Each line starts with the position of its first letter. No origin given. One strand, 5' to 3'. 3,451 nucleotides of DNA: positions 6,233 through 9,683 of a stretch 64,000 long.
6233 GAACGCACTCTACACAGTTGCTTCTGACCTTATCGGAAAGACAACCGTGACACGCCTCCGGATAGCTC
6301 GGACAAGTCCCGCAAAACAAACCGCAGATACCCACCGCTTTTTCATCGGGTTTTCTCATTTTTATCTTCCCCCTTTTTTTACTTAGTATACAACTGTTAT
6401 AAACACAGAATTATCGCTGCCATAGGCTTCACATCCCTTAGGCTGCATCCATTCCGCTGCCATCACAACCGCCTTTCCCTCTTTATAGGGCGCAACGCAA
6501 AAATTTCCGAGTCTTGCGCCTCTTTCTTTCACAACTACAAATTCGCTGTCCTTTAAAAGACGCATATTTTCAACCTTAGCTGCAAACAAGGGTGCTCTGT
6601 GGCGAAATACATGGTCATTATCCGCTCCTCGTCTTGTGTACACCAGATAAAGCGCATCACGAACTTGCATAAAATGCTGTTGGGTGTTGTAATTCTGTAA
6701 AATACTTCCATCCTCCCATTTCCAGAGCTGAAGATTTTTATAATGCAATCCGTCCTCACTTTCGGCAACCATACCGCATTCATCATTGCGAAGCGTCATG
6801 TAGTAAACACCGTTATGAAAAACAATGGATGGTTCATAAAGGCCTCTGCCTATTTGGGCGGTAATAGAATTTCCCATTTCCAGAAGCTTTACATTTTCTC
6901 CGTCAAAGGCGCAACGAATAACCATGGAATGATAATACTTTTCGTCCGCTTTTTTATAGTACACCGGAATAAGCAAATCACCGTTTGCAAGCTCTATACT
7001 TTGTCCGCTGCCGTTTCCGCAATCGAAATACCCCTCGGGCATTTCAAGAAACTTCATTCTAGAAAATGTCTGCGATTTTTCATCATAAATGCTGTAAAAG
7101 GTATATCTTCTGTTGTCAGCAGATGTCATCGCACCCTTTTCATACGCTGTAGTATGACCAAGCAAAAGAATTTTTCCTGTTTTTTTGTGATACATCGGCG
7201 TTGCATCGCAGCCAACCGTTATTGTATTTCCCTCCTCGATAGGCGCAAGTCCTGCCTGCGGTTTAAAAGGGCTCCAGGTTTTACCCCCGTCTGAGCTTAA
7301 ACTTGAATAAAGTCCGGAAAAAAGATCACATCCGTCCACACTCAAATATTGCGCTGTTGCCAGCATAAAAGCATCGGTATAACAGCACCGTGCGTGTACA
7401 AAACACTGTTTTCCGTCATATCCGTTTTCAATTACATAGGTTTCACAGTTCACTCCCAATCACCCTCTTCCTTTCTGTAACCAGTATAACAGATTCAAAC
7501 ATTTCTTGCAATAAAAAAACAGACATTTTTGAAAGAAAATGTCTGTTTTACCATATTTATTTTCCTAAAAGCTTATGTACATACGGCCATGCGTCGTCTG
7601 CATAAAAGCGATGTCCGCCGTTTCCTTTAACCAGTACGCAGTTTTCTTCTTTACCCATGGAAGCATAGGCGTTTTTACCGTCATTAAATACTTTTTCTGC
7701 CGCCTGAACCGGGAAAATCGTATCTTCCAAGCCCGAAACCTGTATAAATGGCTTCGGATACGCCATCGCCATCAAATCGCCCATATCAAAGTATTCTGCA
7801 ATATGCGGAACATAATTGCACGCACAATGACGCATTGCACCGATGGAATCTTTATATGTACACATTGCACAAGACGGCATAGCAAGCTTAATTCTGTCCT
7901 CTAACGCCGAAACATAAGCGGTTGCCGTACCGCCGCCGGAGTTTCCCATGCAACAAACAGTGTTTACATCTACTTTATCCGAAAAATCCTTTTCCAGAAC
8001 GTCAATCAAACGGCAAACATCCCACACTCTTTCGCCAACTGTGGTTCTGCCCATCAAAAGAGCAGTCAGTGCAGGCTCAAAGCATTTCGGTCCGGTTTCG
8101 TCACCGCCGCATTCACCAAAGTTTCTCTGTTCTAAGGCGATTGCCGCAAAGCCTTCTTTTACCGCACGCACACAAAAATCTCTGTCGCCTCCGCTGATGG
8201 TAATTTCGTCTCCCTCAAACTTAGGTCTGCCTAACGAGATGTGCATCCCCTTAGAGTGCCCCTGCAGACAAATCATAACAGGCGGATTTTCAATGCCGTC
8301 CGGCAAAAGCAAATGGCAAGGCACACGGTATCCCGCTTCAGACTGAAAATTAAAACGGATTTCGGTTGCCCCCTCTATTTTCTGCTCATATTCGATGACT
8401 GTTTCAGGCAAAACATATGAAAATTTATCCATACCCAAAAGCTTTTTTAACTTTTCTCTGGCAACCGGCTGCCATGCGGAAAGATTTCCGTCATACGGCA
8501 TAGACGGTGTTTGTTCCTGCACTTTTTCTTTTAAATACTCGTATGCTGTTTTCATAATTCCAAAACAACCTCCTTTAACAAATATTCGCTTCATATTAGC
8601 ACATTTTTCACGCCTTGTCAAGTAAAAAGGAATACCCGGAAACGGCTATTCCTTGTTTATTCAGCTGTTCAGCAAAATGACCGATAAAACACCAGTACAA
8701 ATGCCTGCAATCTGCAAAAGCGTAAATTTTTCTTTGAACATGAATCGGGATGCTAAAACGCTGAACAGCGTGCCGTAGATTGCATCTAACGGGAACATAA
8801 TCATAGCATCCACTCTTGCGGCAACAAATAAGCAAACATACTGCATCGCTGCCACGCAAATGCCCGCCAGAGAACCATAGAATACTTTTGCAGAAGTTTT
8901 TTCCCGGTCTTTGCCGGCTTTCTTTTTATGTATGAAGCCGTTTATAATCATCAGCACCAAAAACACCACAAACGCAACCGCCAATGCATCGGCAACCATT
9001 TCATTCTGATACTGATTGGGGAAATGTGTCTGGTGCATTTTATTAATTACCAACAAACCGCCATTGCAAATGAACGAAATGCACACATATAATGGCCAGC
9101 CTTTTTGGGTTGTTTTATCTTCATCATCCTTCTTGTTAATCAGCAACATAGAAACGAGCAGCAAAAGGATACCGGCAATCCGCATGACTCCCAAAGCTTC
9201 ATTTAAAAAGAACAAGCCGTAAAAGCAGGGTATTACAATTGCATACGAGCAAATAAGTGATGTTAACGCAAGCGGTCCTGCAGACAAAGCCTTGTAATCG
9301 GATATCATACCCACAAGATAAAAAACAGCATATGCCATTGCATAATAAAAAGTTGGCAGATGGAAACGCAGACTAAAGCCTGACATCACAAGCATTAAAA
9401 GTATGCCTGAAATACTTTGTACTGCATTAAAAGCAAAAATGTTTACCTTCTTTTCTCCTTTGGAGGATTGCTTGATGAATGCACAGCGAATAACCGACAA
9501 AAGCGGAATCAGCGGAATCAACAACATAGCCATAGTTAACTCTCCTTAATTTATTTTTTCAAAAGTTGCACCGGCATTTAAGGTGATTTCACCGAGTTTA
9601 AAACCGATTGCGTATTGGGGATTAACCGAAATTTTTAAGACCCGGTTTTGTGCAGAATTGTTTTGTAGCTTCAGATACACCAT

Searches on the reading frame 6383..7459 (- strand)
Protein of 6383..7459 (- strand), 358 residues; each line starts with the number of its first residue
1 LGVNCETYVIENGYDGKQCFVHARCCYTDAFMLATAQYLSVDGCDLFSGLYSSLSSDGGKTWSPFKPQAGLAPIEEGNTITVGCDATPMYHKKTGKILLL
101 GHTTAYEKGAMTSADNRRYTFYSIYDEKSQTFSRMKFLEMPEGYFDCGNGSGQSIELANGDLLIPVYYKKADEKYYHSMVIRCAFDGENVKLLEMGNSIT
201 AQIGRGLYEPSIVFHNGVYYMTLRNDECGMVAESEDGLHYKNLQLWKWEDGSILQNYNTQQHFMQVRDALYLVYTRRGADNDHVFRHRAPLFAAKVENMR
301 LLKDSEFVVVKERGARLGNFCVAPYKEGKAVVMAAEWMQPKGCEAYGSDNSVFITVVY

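Call 12: search_protein_families(library=pfam, proteins=[window:6383-7459:-], max_evalue=0.001)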
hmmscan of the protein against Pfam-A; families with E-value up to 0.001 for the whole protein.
window:6383-7459:- (358 aa): 2 families
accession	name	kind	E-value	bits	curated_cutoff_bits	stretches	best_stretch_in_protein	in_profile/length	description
PF13088.12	BNR_2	-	1.4e-09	38.2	31.4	1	112-293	86-238/277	BNR repeat-like domain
PF13859.12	BNR_3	-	3.4e-05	23.8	27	1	29-215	10-182/308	BNR repeat-like domain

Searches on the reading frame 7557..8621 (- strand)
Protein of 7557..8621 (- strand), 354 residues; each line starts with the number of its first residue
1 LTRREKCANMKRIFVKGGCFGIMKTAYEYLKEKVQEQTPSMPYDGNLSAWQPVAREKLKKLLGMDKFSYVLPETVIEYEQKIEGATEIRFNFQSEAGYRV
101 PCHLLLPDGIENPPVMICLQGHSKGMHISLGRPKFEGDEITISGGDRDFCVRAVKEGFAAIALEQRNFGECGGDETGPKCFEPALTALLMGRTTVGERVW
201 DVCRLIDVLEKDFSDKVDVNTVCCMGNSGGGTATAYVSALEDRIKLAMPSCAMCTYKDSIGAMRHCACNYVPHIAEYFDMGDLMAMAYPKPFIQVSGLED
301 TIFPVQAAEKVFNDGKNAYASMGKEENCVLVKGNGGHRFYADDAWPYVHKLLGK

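Call 12: search_protein_families(library=pfam, proteins=[window:7557-8621:-], max_evalue=0.001)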
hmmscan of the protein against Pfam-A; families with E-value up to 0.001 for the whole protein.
window:7557-8621:- (354 aa): 2 families
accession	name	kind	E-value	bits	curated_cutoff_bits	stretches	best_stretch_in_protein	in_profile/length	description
PF22244.2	GCE_fung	-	9.3e-07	29.3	27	1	199-250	84-135/231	Glucuronyl esterase, fungi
PF12715.13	Abhydrolase_7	-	1.7e-06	28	21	1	44-175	45-177/388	Abhydrolase family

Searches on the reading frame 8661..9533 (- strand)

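Call 12: search_protein_families(library=pfam, proteins=[window:8661-9533:-], max_evalue=0.001)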
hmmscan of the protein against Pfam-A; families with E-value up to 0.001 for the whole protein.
window:8661-9533:- (290 aa): 1 family
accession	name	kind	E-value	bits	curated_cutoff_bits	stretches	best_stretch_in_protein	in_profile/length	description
PF00892.27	EamA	-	1.3e-12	48.6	28.2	2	22-133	20-134/135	EamA-like transporter family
